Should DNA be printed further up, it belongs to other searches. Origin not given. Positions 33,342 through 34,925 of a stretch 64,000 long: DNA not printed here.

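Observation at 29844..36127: Aconitase-X (DUF521/DUF126) hydro-lyase pair wedged between xsc and pta, behind a TauR-like MocR regulator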

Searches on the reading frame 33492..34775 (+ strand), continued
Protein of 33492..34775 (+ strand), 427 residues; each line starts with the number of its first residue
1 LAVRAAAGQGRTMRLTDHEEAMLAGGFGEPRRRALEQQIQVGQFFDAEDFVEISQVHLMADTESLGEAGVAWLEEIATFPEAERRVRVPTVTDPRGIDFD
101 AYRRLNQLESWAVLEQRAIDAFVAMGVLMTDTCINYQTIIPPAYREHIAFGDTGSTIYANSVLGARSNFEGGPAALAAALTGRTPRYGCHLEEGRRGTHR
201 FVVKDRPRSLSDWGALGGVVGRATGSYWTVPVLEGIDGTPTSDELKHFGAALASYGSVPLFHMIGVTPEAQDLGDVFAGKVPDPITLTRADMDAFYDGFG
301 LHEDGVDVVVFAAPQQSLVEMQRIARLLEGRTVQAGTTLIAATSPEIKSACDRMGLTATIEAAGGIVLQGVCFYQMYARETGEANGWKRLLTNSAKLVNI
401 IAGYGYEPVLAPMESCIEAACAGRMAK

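Call 12: find_related_loci(query=window:33528-34775:+, collection=genome_contigs, flank=10000)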
Query window:33528-34775:+ (415 aa) in genome_contigs; peptide patterns used: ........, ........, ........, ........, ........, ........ (x = any residue, [..] = any of these).
600 stretches matched a pattern (row limit reached: there are more); 566 encode a relative of the query (tblastn E <= 1e-3); the best 80 are kept; 80 distinct loci.
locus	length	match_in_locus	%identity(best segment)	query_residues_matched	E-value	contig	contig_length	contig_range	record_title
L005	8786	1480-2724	89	1-415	0e+0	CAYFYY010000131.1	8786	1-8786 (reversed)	MAG TPA_asm: uncultured Flavobacteriales bacterium isolate ERP108616_co2_15 genome assembly, contig: NODE_15510_length_8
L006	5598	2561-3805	85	1-415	0e+0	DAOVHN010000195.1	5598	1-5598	MAG TPA_asm: Pseudomonadota bacterium isolate CSMAG_1342 CSMAG_1342_k141_3611942_length_5598_cov_9.0000, whole genome sh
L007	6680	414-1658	85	1-415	0e+0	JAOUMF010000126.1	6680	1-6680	MAG: Alphaproteobacteria bacterium isolate 8_1_July_SF_Bin3 8_1_July_SF_Bin3_scaffold_5932_c1, whole genome shotgun sequ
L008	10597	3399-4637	83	1-413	0e+0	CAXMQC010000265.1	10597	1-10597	MAG: Akkermansiaceae bacterium isolate 07C-BC-St03_bin.29.orig genome assembly, contig: k141_2665004, whole genome shotg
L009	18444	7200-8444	83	1-415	0e+0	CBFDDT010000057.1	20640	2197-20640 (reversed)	MAG TPA_asm: uncultured bacterium isolate SRR26215674_binner23_Refined_73 genome assembly, contig: ERZ25073485.1576, who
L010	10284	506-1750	83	1-415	0e+0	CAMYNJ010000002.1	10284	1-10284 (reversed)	MAG: uncultured Alphaproteobacteria bacterium isolate FO_M_Alpha_34 genome assembly, contig: scaffold_10121, whole genom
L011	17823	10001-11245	81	1-415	0e+0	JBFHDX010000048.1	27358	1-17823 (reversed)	MAG: Alphaproteobacteria bacterium isolate Mix_sand07.2021.05.D.48 k141_72977_length_27358_cov_21.7064, whole genome sho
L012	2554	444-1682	77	1-413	0e+0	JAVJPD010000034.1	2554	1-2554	MAG: Rhodospirillales bacterium isolate A1-SPW-39 k141_17651, whole genome shotgun sequence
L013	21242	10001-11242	75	1-414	0e+0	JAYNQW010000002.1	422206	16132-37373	MAG: Rhodospirillaceae bacterium isolate 139539_COM_concoct_bins.tsv.212 NODE_7_length_422206_cov_6.391618, whole genome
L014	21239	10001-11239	70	1-413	0e+0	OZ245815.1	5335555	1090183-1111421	MAG: Alphaproteobacteria bacterium isolate 7f0d7cf2-30dd-46ca-8880-9cb867015a81 genome assembly, chromosome: 1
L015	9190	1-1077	82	57-415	0e+0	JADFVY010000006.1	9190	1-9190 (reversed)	MAG: Proteobacteria bacterium isolate C1.bin.38 k83_27438, whole genome shotgun sequence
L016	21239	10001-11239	69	1-413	0e+0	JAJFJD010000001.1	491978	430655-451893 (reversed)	MAG: Alphaproteobacteria bacterium isolate OFTM110 OFTM110_0, whole genome shotgun sequence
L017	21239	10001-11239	73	1-413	0e+0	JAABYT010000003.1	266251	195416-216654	MAG: Gammaproteobacteria bacterium isolate CS4-K024 K_merged_R1_(paired)_contig_430, whole genome shotgun sequence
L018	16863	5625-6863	69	1-413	0e+0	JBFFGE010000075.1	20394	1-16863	MAG: Alphaproteobacteria bacterium isolate Mix_mud15.2022.01.34 k141_379249_length_20394_cov_9.0000, whole genome shotgu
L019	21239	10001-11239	69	1-413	0e+0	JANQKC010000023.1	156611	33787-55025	MAG: Alphaproteobacteria bacterium isolate PL25a_bin.144 k99_2385133, whole genome shotgun sequence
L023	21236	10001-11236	70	1-412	0e+0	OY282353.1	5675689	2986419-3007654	MAG: uncultured Gammaproteobacteria bacterium genome assembly, chromosome: 1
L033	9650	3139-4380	68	1-413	0e+0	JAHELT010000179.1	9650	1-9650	MAG: Chromatiales bacterium isolate Ww634 NODE_24952_length_9650_cov_3.617379, whole genome shotgun sequence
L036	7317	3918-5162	65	1-415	0e+0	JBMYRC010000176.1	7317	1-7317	MAG: Alphaproteobacteria bacterium isolate ME_XS_2303_bin_69 ME_XS_2303_bin_69_175, whole genome shotgun sequence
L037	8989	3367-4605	68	1-413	0e+0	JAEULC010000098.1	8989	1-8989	MAG: Rhodospirillales bacterium isolate new MAG-111 k141_937528, whole genome shotgun sequence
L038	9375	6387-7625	69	1-413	0e+0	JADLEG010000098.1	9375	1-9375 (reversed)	MAG: Alphaproteobacteria bacterium isolate SJ314 c_000000423766, whole genome shotgun sequence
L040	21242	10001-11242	71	1-413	0e+0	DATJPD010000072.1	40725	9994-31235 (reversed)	MAG TPA_asm: Alphaproteobacteria bacterium isolate SMAG_U14904 k141_2699746, whole genome shotgun sequence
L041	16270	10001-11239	66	1-413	0e+0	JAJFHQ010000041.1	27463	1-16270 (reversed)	MAG: Hyphomicrobiales bacterium isolate OFTM332 OFTM332_40, whole genome shotgun sequence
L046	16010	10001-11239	67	1-413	0e+0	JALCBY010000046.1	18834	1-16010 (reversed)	MAG: Hyphomicrobiaceae bacterium isolate IB1_shallow_maxbin_bins.tsv.006 NODE_487_length_18834_cov_32.222536, whole geno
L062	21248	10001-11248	63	1-415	3e-180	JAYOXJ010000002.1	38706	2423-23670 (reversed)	MAG: Rhodospirillaceae bacterium isolate 139563_S164_metabat_bins_2.tsv.116_sub NODE_915_length_38706_cov_5.165067, whol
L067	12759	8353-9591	67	1-413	1e-177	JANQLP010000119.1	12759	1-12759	MAG: Hyphomicrobiales bacterium isolate PL25a_bin.62 k99_2562419, whole genome shotgun sequence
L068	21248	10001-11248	65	1-415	6e-178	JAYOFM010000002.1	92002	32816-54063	MAG: Rhodospirillales bacterium isolate 139551_S153_metabat_bins_2.tsv.078 NODE_154_length_92002_cov_11.669679, whole ge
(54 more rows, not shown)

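Call 15: search_solved_structures(query=window:33528-34775:+, max_evalue=0.001, show_alignments=2)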
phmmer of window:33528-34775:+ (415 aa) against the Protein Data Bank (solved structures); distinct sequences matched with E-value up to 0.001: 4.
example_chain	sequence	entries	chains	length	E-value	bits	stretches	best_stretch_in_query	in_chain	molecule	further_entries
7cnr_A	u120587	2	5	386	1e-53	185.8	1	1-407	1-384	DUF521 domain-containing protein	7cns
7cnp_A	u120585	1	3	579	4.7e-34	121.1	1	2-413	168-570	cis-3-hydroxy-L-proline dehydratase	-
7d2r_A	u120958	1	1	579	4.8e-34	121.1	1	2-413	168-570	cis-3-hydroxy-L-proline dehydratase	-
7cnq_A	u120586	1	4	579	4.8e-34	121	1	2-413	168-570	cis-3-hydroxy-L-proline dehydratase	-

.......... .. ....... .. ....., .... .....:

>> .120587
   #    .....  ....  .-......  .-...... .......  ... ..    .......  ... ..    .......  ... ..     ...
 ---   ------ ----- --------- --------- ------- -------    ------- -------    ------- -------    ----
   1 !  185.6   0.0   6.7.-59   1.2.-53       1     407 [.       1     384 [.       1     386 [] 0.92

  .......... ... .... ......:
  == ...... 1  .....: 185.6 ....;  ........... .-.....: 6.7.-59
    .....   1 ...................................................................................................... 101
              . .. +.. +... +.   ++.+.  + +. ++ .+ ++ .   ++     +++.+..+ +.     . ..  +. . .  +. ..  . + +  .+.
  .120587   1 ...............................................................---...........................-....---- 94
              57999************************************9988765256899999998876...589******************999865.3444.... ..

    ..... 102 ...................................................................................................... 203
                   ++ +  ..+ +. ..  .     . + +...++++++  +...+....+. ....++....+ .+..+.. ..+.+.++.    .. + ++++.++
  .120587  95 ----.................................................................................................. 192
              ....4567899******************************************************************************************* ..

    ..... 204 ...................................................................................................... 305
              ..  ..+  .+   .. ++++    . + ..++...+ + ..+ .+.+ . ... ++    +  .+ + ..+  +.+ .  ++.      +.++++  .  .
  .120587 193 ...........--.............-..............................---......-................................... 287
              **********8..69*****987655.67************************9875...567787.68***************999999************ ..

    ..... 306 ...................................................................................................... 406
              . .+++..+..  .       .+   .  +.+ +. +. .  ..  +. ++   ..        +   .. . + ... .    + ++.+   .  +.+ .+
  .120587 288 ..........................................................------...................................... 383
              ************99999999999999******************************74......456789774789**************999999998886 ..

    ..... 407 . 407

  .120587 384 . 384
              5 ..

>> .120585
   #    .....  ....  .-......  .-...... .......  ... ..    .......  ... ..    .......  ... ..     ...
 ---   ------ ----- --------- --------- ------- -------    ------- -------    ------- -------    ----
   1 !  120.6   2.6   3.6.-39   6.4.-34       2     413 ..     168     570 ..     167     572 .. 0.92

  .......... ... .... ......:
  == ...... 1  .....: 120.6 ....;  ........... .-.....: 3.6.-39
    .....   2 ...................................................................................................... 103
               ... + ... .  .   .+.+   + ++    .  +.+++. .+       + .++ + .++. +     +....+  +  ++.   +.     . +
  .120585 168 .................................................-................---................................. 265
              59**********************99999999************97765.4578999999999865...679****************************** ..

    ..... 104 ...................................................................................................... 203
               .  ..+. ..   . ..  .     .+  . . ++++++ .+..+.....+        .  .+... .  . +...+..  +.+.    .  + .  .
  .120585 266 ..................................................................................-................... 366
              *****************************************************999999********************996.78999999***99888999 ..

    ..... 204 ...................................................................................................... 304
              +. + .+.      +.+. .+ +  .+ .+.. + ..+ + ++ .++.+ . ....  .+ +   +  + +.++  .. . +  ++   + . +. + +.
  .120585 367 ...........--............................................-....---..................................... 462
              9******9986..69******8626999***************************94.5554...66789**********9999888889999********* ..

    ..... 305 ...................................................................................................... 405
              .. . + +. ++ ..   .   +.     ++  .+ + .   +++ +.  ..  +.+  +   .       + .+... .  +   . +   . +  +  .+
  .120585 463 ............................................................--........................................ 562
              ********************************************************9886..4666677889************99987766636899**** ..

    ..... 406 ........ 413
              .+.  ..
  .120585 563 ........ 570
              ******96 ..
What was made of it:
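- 33528..34775 (+): acnXL, large (catalytic-domain) subunit of a two-subunit aconitase X, from the uncharacterised Asp140/Thr141/Ala301/Tyr362 clade. The closest solved structure is the T. kodakarensis AcnX large subunit, 186 bits (call 15).
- Acidic residues at positions 49 and 81 replace the residues that bind phosphate in the archaeal enzyme, which does not favour a sulfonate there (call 15).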

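Call 30: search_dna_similar(query=window:33528-34775:+, collection=plasmids, mode=protein, max_rows=40, max_evalue=1e-30)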
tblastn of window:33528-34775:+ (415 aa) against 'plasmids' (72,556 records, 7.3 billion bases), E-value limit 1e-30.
Records with a match: 14; places in all: 16; records where one place covers at least 80% of the query: 14.
Best place of each record, by identity: <60% 14.
By first word of the organism name: Cupriavidus 3; Sulfitobacter 3; Pseudomonas 2; Polaromonas 1; Caballeronia 1; arsenite-oxidising 1; Pseudorhizobium 1; Paroceanicella 1; Burkholderia 1.
By predicted mobility (MOB-suite, as given by PLSDB): non-mobilizable 8; conjugative 4; mobilizable 2.
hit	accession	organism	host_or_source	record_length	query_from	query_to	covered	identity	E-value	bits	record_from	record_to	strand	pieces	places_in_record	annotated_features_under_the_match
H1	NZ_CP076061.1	Cupriavidus sp. EM10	Pure-cultured cell,sewage water sludge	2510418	1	413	100%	59.1%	1e-133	430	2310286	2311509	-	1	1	none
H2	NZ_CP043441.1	Cupriavidus campinensis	cell culture,soil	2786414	1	413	100%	59.1%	1e-133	430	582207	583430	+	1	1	none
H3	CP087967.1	Polaromonas sp. P1-6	cell culture,cave ground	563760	1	414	100%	57.6%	2e-131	424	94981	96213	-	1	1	aconitase X catalytic domain-containing protein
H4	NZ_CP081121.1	Sulfitobacter sp. S190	-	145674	1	411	99%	57.2%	1e-135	436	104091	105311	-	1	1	aconitase X catalytic domain-containing protein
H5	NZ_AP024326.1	Caballeronia sp. NK8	-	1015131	1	414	100%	56.3%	8e-129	416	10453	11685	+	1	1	record has no annotation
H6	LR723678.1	arsenite-oxidising bacterium NT-25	moist arsenopyrite (FeAsS)-containing ...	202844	1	411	99%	55.1%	3e-125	406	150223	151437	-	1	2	hypothetical protein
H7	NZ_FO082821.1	Pseudorhizobium banfieldiae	-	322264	1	411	99%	55.1%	3e-125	406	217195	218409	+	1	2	aconitase X catalytic domain-containing protein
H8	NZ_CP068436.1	Cupriavidus necator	heavy metal containmented soil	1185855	1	411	99%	35.7%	4e-50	189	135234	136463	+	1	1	none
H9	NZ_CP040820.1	Paroceanicella profunda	Cell culture,Deep seawater from Mariana ...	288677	1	412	99%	31.9%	1e-38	155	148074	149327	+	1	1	aconitase X catalytic domain-containing protein | FAD-dependent oxidoreductase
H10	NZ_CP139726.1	Sulfitobacter faviae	Bacterial Culture,hydrothermal vent ...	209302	1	412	99%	31.5%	2e-32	137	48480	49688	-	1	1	aconitase X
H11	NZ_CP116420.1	Sulfitobacter faviae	Hexacorallia,culture,Cold water coral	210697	1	412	99%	31.0%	9e-31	132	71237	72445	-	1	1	aconitase family protein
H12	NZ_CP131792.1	Pseudomonas aeruginosa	Homo sapiens,culture,blood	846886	2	412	99%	31.0%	9e-31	132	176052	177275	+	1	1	aconitase family protein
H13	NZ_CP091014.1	Burkholderia cenocepacia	-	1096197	1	412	99%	30.8%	2e-37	152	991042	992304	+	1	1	none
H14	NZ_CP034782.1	Pseudomonas sp. MPC6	-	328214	1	413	100%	30.4%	6e-31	132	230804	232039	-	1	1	aconitase X catalytic domain-containing protein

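Call 31: get_annotated_region(hit=H4, flank=9000)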
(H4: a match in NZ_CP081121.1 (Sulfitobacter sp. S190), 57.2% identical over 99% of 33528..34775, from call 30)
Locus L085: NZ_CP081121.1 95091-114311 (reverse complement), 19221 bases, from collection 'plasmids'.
description: Sulfitobacter sp. S190 plasmid unnamed1, complete sequence
organism: Sulfitobacter sp. S190 (NCBI taxid 2867022)
taxonomy: Bacteria; Pseudomonadota; Alphaproteobacteria; Rhodobacterales; Roseobacteraceae; Sulfitobacter; Sulfitobacter sp. S190
host: -; source: -; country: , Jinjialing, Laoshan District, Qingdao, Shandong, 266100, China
typing (MOB-suite, as given by PLSDB): non-mobilizable
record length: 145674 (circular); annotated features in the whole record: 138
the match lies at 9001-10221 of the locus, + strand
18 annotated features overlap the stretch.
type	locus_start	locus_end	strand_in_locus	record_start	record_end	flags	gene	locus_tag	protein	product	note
CDS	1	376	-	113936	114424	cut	-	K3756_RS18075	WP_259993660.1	tripartite tricarboxylate transporter TctB family protein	-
CDS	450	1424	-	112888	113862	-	-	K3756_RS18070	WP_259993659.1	tripartite tricarboxylate transporter substrate binding protein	-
CDS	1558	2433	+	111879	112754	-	-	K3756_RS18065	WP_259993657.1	LysR family transcriptional regulator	-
CDS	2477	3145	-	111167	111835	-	-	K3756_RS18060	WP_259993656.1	fumarate hydratase C-terminal domain-containing protein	-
CDS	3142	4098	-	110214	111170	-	-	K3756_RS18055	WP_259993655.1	fumarate hydratase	-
CDS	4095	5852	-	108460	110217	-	-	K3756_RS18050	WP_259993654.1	FAD-binding protein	-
CDS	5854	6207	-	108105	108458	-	sdhC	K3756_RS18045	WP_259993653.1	succinate dehydrogenase, cytochrome b556 subunit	GO:0006099 - tricarboxylic acid cycle [Evidence IEA]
CDS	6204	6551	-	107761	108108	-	-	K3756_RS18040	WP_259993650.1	succinate dehydrogenase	-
CDS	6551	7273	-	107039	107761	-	-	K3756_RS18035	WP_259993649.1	2Fe-2S iron-sulfur cluster-binding protein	-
CDS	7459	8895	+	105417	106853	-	-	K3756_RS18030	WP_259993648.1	FAD-binding oxidoreductase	-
CDS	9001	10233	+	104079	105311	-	-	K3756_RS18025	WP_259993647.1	aconitase X catalytic domain-containing protein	-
CDS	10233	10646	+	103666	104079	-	-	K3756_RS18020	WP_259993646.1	DUF126 domain-containing protein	-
CDS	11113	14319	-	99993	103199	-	-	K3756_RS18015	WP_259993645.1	Hint domain-containing protein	-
CDS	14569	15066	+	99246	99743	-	-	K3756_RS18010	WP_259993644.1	spore coat U domain-containing protein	-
CDS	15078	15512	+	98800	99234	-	-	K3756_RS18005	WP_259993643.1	fimbria/pilus periplasmic chaperone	GO:0071555 - cell wall organization [Evidence IEA]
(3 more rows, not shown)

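Call 32: get_annotated_region(hit=H3, flank=9000)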
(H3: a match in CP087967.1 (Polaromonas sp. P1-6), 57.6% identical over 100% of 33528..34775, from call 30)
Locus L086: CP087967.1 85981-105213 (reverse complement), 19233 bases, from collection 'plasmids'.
description: Polaromonas sp. P1-6 plasmid unnamed1, complete sequence
organism: Polaromonas sp. P1-6 (NCBI taxid 2895564)
taxonomy: Bacteria; Pseudomonadota; Betaproteobacteria; Burkholderiales; Comamonadaceae; Polaromonas; Polaromonas sp. P1-6
host: -; source: cell culture,cave ground; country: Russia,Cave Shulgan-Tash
typing (MOB-suite, as given by PLSDB): non-mobilizable
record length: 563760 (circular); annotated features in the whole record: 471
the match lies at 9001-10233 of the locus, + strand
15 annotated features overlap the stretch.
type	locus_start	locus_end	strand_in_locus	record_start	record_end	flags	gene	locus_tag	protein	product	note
CDS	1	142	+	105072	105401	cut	-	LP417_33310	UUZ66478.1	hypothetical protein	-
CDS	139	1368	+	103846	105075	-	-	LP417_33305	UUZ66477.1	iron-containing alcohol dehydrogenase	-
CDS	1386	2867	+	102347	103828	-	-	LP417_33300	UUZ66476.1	NAD-dependent succinate-semialdehyde dehydrogenase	-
CDS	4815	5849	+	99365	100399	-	-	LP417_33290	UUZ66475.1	IS630 family transposase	-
CDS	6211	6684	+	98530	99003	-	-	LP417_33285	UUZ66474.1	DUF5716 family protein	-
CDS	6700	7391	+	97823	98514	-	-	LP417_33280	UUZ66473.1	IS6 family transposase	-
CDS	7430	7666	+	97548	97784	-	-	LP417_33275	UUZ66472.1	hypothetical protein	-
CDS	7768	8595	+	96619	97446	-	-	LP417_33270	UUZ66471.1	tripartite tricarboxylate transporter substrate binding protein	-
CDS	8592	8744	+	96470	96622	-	-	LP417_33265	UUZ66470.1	hypothetical protein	-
CDS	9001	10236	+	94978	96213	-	-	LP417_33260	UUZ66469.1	aconitase X catalytic domain-containing protein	-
CDS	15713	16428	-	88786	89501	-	-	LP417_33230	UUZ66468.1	IS6 family transposase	-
CDS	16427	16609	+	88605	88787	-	-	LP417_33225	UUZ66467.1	hypothetical protein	-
CDS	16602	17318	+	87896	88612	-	-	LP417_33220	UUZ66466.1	IS6 family transposase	-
CDS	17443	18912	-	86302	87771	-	-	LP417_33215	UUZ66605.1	IS66 family transposase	-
CDS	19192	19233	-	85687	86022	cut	tnpB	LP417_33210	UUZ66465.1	IS66 family insertion sequence element accessory protein TnpB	-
